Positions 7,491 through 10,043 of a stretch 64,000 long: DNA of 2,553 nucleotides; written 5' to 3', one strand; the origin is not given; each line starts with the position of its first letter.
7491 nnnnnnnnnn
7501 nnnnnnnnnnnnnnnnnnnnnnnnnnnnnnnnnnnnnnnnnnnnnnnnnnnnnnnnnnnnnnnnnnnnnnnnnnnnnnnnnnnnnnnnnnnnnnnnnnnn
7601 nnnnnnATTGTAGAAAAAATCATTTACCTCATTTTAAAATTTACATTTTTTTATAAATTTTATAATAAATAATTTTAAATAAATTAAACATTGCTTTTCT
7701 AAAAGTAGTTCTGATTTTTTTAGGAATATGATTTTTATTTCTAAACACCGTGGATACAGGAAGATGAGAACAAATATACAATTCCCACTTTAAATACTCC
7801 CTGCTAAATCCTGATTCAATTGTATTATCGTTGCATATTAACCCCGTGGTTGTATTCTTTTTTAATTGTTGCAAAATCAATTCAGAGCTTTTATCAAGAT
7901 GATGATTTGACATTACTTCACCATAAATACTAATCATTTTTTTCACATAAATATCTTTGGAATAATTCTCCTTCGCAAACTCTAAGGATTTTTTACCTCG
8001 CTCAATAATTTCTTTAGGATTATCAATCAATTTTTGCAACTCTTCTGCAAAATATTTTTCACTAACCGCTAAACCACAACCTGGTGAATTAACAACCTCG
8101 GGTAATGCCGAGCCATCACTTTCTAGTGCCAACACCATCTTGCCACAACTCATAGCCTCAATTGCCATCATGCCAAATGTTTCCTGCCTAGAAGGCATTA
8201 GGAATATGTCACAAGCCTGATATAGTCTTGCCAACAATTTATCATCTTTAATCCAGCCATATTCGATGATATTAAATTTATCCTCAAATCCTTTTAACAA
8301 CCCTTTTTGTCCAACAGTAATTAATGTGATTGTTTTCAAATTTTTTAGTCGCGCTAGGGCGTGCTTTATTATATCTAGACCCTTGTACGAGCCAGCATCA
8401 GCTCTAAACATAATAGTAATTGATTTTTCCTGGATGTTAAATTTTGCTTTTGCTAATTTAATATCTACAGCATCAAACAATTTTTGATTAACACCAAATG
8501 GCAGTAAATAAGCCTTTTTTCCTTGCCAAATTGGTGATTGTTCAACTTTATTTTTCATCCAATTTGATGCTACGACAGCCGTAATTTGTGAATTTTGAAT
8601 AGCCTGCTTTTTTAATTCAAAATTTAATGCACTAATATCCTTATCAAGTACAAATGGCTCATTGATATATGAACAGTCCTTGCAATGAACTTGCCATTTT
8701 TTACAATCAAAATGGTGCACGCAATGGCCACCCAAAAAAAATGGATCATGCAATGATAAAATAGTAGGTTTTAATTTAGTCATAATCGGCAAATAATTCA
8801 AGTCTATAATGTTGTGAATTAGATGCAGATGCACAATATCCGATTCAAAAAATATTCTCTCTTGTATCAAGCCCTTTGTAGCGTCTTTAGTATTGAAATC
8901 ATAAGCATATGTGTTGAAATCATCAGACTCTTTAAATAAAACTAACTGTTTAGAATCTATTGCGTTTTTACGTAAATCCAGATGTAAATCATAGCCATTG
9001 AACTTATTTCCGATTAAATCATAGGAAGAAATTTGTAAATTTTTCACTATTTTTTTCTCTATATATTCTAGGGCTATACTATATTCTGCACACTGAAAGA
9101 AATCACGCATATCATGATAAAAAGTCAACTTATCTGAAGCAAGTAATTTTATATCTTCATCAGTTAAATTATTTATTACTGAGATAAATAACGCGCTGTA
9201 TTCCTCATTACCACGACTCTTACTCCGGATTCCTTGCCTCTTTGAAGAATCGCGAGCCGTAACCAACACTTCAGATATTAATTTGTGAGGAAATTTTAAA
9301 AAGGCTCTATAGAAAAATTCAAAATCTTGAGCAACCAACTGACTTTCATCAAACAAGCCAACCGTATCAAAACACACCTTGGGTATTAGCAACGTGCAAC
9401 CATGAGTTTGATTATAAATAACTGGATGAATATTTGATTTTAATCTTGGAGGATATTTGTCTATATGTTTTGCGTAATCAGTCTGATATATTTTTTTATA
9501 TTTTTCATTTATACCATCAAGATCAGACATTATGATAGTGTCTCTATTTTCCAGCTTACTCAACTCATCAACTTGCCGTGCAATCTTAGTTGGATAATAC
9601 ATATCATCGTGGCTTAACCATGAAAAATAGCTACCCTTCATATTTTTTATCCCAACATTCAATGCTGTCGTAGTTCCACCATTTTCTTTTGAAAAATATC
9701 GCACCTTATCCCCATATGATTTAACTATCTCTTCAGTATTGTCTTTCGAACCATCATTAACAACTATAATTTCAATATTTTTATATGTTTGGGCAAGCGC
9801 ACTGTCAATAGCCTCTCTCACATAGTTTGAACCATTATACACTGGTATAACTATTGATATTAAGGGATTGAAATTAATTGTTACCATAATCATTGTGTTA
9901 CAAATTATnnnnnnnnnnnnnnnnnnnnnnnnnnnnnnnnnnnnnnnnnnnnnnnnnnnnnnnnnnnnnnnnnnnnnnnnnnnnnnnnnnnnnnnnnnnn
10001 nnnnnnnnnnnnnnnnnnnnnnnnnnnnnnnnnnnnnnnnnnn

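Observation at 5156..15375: Candidate chain-termination/ruler module for an ABC-transporter-dependent glycan: FrhB-like-pyruvyltransferase-coiled-coil fusion, methyltransferase, and Wzt with coiled coil + C-terminal binding domain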

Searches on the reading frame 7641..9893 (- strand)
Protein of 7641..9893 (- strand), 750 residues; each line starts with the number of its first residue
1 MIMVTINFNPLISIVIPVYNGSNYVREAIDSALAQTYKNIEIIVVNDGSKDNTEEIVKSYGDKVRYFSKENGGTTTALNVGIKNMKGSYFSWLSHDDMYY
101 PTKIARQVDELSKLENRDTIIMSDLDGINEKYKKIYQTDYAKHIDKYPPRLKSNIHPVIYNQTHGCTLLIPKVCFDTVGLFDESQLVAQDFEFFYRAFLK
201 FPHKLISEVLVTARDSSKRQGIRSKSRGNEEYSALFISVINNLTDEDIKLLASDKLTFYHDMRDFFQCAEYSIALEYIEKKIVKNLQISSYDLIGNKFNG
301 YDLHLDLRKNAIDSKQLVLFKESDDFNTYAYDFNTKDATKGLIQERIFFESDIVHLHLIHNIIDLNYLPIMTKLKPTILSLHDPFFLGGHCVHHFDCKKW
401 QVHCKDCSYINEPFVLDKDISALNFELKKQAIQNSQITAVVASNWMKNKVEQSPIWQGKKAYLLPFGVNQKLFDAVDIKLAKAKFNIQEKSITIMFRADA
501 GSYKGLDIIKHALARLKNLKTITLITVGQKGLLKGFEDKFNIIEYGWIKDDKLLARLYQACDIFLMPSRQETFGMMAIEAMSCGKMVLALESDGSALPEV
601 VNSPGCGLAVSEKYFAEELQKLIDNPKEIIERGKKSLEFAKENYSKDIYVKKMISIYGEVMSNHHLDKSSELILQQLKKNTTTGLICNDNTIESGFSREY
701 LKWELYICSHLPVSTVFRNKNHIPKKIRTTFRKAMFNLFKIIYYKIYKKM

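Call 4: search_protein_families(library=pfam, proteins=[window:7641-9893:-], max_evalue=0.01)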
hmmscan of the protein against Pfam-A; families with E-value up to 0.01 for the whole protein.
window:7641-9893:- (750 aa): 7 families
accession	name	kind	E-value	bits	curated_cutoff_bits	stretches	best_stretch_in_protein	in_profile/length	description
PF00535.33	Glycos_transf_2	-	8.6e-31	107.6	23.3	1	13-161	1-151/168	Glycosyl transferase family 2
PF00534.26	Glycos_transf_1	-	2.9e-19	69.7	26.4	1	480-628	4-164/172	Glycosyl transferases group 1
PF13692.12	Glyco_trans_1_4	-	3.5e-18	66.7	27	1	501-625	12-142/142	Glycosyl transferases group 1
PF10111.15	Glyco_tranf_2_2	-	4.5e-12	46.5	27.3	1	13-203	1-205/276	Glycosyltransferase like family 2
PF13641.12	Glyco_tranf_2_3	-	1.4e-07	32.2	27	1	12-97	3-96/230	Glycosyltransferase like family 2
PF20706.3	GT4-conflict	-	2.4e-05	23.9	26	1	548-588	269-309/385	Family 4 Glycosyltransferase in conflict systems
PF03071.21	GNT-I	-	0.0011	18.2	25.4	1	9-69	92-154/434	GNT-I family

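Call 73: search_protein_families(library=ncbifam, proteins=[window:7641-9893:-], max_evalue=0.00001)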
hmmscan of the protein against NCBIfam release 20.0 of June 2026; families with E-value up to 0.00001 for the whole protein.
window:7641-9893:- (750 aa): 39 families (the best 25 are shown)
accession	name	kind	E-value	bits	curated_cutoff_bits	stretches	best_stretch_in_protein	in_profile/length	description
NF047683.1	TeichurnBiosyTuaG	equivalog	7e-23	81.5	400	1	7-114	3-114/252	teichuronic acid biosynthesis protein TuaG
NF007482.0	PRK10073.1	equivalog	1.7e-21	76.6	423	1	9-106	5-105/334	glycosyltransferase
TIGR03937.1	PgaC_IcaA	equivalog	5.4e-17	61.8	422.3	1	9-98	44-137/407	poly-beta-1,6-N-acetyl-D-glucosamine synthase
NF053739.1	GlytfEpsEBac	equivalog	5.2e-16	58.4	450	1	10-117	1-113/265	glycosyltransferase EpsE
NF038295.1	EPS_HpsP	equivalog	1.2e-15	57.4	550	1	462-660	179-387/388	hormogonium polysaccharide biosynthesis glycosyltransferase HpsP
NF053787.1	GlcN_PG_synth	equivalog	1.1e-14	54.1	480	1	443-661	151-360/361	N-acetylglucosaminyl phosphatidylglycerol synthase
TIGR04283.1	glyco_like_mftF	equivalog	1.2e-14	54.4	182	1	12-224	1-196/221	TIGR04283 family arsenosugar biosynthesis glycosyltransferase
NF041875.1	EPS_EpsD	equivalog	6.2e-14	52.1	370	1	12-196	1-188/325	exopolysaccharide biosynthesis glycosyltransferase EpsD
TIGR03449.1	mycothiol_MshA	equivalog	1.4e-13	50.5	462.5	1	430-662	160-405/406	D-inositol-3-phosphate glycosyltransferase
NF050050.1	ProtGlycPglI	equivalog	1.3e-12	47.7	500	1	10-110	2-107/306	GalNAc(5)-diNAcBac-PP-undecaprenol beta-1,3-glucosyltransferase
TIGR03999.1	thiol_BshA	equivalog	1.3e-12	47.3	273.7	1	431-661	141-374/375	N-acetyl-alpha-D-glucosaminyl L-malate synthase BshA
NF007453.0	PRK10018.1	equivalog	1.3e-11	44.7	382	1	9-201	5-193/280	colanic acid biosynthesis glycosyltransferase WcaA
TIGR04017.1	WcaA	equivalog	1.7e-11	44.2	495.75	1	9-201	4-192/279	colanic acid biosynthesis glycosyltransferase WcaA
TIGR02149.1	glgA_Coryne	subfamily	7.3e-11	41.8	302.4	1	429-660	139-390/391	glycogen synthase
NF041394.1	GtaseAglG_Halo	equivalog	1.3e-10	41.1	440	1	12-110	3-106/304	glucosyl-dolichyl phosphate glucuronosyltransferase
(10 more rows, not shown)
